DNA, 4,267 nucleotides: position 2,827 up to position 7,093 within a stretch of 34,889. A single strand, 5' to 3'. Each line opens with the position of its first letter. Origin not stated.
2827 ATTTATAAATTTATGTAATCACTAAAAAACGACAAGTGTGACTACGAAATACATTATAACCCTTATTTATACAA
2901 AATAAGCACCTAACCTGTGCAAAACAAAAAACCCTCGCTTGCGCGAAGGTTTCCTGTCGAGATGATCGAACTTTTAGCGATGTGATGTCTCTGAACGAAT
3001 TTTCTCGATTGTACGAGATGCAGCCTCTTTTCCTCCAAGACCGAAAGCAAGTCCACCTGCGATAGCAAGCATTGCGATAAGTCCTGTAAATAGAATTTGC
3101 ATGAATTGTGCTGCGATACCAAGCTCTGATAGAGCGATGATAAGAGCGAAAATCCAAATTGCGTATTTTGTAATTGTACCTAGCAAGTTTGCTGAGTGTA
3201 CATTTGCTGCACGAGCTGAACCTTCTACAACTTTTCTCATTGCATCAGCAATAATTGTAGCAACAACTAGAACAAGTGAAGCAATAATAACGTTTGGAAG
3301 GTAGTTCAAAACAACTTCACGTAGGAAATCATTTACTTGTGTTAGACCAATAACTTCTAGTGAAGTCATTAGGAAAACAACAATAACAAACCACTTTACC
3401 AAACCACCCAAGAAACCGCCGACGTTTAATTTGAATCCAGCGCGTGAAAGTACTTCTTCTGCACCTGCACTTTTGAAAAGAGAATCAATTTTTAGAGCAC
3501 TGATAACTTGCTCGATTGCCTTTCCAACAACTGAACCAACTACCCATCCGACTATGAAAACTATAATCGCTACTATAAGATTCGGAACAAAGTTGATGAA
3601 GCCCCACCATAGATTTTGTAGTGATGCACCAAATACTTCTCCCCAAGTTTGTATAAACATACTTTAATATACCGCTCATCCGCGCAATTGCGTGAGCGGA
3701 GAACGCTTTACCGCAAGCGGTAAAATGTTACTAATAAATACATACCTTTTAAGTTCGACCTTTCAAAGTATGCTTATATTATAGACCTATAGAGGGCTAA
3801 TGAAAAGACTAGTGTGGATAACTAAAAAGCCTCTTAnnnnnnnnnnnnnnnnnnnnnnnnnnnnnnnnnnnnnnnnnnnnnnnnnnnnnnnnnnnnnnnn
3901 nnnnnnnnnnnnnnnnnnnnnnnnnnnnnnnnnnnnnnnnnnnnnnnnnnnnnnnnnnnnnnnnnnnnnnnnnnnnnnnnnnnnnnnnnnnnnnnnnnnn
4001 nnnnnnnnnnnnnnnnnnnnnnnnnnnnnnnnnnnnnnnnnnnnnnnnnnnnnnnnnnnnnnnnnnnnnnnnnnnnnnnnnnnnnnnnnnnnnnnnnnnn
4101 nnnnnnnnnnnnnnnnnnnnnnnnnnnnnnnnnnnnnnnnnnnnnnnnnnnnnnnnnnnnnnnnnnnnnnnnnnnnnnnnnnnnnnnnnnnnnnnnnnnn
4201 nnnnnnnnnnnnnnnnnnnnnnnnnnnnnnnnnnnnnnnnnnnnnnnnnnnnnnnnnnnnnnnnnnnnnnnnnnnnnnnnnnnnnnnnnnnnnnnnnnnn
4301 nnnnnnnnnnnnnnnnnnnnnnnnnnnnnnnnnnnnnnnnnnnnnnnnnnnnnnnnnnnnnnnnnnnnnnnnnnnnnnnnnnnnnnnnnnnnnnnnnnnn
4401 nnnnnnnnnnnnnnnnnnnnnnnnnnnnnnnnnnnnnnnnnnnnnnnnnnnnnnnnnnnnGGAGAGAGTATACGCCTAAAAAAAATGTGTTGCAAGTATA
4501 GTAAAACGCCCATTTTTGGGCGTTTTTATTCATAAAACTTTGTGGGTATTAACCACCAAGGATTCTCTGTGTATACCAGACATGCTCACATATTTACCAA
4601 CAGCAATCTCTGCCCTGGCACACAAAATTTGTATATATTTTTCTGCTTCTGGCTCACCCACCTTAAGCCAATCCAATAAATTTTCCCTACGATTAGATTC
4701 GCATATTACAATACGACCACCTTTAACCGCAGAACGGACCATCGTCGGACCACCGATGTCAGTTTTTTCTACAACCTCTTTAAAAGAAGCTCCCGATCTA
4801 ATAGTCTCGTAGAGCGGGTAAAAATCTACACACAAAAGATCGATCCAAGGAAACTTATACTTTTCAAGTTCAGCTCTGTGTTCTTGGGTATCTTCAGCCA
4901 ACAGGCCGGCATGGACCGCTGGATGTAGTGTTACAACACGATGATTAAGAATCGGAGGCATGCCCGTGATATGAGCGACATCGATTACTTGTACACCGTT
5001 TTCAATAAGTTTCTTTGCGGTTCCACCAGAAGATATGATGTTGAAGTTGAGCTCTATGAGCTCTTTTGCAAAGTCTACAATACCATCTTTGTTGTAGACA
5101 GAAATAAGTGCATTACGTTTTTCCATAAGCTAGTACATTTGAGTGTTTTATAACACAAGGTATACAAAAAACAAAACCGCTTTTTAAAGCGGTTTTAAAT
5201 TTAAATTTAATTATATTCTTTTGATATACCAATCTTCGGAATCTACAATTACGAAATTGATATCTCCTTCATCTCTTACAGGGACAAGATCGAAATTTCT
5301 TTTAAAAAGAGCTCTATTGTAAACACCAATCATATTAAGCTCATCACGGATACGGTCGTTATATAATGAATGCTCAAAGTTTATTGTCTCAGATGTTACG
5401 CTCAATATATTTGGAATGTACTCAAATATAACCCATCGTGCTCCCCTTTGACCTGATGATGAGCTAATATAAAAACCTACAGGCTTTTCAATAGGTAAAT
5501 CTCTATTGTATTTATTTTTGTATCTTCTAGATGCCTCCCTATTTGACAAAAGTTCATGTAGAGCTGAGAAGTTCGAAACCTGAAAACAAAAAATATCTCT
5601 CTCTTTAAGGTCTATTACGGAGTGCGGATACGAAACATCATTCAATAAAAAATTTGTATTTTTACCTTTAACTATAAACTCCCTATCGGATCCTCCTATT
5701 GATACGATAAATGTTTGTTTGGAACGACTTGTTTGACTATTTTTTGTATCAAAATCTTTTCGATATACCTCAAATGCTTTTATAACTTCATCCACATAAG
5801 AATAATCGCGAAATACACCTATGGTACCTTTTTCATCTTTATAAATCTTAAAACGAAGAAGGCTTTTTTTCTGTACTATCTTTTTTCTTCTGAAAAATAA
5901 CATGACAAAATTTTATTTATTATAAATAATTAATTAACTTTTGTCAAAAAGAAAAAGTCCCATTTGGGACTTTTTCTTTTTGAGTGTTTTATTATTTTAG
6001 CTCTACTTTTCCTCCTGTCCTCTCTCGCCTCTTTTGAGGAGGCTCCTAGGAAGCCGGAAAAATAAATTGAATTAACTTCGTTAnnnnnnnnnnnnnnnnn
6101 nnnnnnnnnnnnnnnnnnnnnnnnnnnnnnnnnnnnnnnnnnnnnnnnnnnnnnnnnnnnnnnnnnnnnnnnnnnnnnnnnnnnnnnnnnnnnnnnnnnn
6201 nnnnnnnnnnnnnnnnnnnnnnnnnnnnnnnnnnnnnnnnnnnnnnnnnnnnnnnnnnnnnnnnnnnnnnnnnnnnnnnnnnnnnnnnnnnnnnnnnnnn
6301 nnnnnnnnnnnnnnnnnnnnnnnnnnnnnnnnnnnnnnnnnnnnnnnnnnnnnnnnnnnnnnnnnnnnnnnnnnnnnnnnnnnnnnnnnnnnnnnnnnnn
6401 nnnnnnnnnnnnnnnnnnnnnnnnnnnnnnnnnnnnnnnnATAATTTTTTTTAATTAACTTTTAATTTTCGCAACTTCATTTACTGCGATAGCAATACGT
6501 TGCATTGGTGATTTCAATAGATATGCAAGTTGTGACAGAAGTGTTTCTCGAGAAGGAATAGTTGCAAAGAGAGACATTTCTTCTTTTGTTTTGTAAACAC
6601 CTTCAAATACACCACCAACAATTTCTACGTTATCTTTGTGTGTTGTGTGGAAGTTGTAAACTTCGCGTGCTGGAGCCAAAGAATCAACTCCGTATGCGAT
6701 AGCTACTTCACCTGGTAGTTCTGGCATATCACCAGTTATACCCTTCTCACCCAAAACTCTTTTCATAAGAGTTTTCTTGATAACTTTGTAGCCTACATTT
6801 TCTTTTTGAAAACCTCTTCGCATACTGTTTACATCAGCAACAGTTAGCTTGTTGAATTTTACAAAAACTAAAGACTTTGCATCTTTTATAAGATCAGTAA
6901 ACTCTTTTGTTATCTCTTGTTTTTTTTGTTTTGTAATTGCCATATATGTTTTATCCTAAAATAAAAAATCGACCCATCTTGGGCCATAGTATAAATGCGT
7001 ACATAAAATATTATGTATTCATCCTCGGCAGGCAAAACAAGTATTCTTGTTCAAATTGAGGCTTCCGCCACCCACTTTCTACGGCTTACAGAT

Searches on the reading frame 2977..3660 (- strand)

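Call 7: search_protein_families(library=pfam, proteins=[window:2977-3660:-], max_evalue=0.001)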
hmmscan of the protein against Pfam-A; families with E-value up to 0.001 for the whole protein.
window:2977-3660:- (228 aa): 1 family
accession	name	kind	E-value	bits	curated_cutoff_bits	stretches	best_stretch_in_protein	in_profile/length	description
PF05552.17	MS_channel_1st_1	-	1.6e-17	63.5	22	2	14-60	3-49/50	Mechanosensitive ion channel, conserved TM helix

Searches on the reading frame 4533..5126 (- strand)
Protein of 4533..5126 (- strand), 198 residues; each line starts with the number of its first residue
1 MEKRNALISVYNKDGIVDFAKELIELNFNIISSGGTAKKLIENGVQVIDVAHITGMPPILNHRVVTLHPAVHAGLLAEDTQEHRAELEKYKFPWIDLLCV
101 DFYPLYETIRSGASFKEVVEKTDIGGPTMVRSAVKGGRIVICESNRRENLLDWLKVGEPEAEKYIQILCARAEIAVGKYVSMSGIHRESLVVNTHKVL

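Call 7: search_protein_families(library=pfam, proteins=[window:4533-5126:-], max_evalue=0.001)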
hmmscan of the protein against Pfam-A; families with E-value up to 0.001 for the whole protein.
window:4533-5126:- (198 aa): 1 family
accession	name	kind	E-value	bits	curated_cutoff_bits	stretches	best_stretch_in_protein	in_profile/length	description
PF02142.27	MGS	-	2.5e-17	63.2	24.1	1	15-128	1-94/94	MGS-like domain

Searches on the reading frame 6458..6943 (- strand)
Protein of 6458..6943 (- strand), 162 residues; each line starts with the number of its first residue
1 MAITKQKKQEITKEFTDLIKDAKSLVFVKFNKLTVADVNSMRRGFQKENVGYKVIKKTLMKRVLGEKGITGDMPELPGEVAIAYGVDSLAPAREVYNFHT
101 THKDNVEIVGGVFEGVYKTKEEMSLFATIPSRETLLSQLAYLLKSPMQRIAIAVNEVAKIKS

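Call 7: search_protein_families(library=pfam, proteins=[window:6458-6943:-], max_evalue=0.001)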
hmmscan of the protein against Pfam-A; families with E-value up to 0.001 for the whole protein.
window:6458-6943:- (162 aa): 1 family
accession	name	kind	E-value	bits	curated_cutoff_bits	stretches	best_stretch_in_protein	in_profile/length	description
PF00466.25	Ribosomal_L10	-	6e-17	62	22.8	1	4-96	2-96/100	Ribosomal protein L10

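Call 29: find_homologous_proteins(query=window:6458-6943:-, max_evalue=1e-10)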
Query window:6458-6943:- (162 aa): 1714 proteins with E <= 1e-10 among 1747 candidates; the best 120 are listed.
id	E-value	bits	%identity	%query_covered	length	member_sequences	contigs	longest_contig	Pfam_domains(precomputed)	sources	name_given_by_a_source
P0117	1.4e-94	331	98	100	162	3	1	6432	PF00466.26,PF27436.1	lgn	-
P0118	6.0e-87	307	87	99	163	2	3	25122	PF00466.26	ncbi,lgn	-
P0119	6.0e-82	290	84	99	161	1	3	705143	PF00466.26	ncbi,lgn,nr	ncbi:MAG: 50S ribosomal protein L10 [Candidatus Pacebacteria bacterium]|nr:50S ribosomal protein L10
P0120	8.3e-82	290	84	99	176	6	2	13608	PF00466.26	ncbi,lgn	-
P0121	1.0e-74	267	76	99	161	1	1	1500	PF00466.26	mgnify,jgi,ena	mgnify:CR=1 FL=1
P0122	1.9e-64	234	67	100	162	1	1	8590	PF00466.26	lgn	-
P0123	4.0e-61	223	68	99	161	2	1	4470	PF00466.26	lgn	-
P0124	1.4e-60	221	67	100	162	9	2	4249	PF00466.26,PF27436.1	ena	-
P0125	2.2e-60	221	67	99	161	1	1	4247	PF00466.26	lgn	-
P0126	5.1e-60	219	65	100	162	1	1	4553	PF00466.26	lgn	-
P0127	7.3e-60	219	66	100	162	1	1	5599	PF00466.26,PF27436.1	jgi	jgi:large subunit ribosomal protein L10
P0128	1.7e-59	218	65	99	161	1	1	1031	PF00466.26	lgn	-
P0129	3.8e-59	217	66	100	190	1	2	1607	PF00466.26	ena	-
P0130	5.5e-59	216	66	99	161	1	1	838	PF00466.26,PF27436.1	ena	-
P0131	6.9e-59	216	65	100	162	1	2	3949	PF00466.26,PF27436.1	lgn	-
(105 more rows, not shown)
